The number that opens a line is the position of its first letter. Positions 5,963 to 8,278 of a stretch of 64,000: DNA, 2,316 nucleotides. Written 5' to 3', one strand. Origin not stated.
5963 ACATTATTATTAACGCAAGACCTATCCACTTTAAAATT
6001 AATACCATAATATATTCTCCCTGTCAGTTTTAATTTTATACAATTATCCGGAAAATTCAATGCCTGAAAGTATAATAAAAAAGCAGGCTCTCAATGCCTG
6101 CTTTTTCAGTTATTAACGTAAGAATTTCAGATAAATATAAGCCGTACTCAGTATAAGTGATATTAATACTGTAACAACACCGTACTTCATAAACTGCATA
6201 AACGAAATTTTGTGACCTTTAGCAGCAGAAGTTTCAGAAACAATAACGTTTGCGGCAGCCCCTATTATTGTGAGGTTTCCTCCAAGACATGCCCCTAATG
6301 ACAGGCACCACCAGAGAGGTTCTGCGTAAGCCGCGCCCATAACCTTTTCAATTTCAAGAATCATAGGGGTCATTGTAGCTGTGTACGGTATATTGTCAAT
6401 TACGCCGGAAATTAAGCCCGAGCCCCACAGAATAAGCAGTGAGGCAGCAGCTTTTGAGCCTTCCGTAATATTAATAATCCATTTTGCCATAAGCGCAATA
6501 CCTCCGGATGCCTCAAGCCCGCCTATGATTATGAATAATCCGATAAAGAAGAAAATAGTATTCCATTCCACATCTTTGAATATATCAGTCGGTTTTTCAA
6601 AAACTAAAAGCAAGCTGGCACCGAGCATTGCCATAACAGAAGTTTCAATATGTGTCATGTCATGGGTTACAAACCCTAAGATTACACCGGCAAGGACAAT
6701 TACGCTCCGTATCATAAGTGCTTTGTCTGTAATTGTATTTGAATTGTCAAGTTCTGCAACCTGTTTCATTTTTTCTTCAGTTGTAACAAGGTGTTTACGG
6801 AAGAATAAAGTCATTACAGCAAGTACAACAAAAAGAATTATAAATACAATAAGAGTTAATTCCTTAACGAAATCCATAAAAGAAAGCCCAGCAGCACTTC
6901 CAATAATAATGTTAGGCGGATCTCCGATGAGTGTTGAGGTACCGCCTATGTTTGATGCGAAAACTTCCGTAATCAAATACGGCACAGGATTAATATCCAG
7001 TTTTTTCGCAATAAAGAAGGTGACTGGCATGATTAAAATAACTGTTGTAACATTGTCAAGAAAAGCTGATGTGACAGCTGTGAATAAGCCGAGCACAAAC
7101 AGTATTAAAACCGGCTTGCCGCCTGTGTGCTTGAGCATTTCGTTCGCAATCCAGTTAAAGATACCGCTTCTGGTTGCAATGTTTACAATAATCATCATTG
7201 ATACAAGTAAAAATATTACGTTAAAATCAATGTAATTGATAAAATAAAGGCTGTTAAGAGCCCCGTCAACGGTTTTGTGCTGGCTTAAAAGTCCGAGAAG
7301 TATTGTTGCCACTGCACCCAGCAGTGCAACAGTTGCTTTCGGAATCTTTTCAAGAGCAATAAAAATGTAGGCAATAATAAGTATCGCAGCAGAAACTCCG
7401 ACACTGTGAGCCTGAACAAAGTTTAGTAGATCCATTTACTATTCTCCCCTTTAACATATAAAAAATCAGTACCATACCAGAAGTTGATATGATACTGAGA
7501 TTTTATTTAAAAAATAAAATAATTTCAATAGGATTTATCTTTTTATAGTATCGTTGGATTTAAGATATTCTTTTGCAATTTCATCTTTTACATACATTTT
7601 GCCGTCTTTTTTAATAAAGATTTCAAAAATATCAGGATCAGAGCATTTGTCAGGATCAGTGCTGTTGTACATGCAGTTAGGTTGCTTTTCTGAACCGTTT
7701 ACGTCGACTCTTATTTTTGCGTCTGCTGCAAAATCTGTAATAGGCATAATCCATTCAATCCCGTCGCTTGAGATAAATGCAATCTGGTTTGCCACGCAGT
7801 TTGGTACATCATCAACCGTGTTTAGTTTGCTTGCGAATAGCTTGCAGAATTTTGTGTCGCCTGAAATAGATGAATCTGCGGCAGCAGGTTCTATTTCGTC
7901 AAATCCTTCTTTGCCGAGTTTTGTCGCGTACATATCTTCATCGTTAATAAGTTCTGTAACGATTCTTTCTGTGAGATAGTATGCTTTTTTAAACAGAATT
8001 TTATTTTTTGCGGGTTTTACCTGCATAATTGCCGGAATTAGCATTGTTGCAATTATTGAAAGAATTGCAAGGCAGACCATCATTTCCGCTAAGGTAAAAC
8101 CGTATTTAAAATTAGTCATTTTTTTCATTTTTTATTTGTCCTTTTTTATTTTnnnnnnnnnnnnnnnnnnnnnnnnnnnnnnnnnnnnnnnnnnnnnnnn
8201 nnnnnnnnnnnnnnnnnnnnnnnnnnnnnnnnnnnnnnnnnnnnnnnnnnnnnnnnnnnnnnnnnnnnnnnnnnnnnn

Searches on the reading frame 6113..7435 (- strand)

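Call 27: search_protein_families(library=pfam, proteins=[window:6113-7435:-], max_evalue=0.00001)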
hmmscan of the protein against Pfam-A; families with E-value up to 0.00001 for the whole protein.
window:6113-7435:- (440 aa): 4 families
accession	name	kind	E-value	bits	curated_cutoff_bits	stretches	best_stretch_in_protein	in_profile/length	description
PF03600.22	CitMHS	-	2.6e-89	300.1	31.9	1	23-381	1-336/336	Citrate transporter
PF02040.21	ArsB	-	1.2e-16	61.5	22.2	1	64-435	45-420/423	Arsenical pump membrane protein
PF00939.25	Na_sulph_symp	-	2.6e-15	56.8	27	2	18-216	278-469/472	Sodium:sulfate symporter transmembrane region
PF06808.19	DctM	-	3.5e-07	29.9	23.8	1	8-165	208-366/413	Tripartite ATP-independent periplasmic transporter, DctM component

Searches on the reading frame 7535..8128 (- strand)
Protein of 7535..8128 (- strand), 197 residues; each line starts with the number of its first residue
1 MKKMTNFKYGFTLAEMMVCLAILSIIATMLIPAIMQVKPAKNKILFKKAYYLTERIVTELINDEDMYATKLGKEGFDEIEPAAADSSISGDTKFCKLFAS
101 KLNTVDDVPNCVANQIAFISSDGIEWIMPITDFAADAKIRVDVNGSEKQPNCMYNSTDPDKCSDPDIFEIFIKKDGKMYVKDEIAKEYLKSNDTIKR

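Call 27: search_protein_families(library=pfam, proteins=[window:7535-8128:-], max_evalue=0.00001)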
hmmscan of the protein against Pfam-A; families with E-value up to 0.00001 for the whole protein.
window:7535-8128:- (197 aa): 1 family
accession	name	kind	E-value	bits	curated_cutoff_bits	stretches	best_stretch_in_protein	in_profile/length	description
PF07963.17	N_methyl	-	1.4e-07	31.2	21.2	1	9-30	5-26/27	Prokaryotic N-terminal methylation motif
